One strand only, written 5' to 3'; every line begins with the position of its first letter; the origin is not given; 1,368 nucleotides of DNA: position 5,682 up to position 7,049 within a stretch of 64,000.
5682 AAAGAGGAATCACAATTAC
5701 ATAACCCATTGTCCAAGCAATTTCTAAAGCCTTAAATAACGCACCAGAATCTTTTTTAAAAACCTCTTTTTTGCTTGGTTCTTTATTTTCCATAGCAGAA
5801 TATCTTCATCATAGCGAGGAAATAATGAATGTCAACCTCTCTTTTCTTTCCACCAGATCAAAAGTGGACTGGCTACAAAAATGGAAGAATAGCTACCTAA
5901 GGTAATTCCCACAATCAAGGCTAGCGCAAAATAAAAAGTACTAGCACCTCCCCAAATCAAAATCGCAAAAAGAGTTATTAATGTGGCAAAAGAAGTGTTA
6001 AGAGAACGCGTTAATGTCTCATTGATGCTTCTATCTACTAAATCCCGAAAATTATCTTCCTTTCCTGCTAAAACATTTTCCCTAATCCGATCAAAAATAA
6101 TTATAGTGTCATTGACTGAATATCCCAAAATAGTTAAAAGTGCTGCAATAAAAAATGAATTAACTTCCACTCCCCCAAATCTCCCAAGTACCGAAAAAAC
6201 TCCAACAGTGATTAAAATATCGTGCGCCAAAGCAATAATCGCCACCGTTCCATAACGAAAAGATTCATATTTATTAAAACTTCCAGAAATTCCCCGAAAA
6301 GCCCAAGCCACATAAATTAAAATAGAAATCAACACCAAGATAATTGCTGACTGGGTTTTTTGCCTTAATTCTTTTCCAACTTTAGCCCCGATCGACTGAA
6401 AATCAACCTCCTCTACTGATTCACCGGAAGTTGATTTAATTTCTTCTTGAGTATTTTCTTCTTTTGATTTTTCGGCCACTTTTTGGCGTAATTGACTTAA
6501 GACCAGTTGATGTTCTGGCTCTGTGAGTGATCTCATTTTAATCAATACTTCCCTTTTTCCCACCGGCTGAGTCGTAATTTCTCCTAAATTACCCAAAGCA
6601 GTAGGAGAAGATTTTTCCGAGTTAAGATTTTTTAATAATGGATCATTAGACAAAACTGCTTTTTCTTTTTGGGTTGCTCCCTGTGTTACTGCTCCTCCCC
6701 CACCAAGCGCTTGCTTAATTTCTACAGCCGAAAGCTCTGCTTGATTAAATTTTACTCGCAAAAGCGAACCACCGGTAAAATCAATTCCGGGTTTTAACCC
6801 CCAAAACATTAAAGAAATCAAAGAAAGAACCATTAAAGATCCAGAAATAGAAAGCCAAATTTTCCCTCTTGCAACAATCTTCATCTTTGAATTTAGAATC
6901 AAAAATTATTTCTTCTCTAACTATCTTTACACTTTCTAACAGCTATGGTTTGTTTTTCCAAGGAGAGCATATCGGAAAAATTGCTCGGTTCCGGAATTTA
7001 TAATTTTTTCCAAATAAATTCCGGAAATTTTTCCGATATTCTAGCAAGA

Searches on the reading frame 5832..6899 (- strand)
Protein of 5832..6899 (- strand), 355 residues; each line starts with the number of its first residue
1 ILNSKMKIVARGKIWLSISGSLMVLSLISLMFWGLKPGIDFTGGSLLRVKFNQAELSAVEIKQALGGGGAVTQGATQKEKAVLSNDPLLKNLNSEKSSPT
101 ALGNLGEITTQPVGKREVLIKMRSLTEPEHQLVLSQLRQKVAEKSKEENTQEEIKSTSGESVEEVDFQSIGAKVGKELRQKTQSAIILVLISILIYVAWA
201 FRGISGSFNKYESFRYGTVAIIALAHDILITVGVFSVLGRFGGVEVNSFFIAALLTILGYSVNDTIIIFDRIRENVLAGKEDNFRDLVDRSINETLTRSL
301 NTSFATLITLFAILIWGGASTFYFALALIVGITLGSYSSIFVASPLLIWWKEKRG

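Call 43: search_protein_families(library=pfam, proteins=[window:5832-6899:-], max_evalue=0.00001)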
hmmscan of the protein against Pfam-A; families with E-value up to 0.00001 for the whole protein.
window:5832-6899:- (355 aa): 2 families
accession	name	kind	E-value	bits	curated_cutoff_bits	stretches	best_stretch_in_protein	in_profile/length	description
PF02355.23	SecD_SecF_C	-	3.5e-56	190.1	20.5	1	154-353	6-189/189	Protein export membrane protein SecD/SecF, C-terminal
PF07549.19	Sec_GG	-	1.7e-06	27.8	20.3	1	34-54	7-27/28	SecD/SecF GG Motif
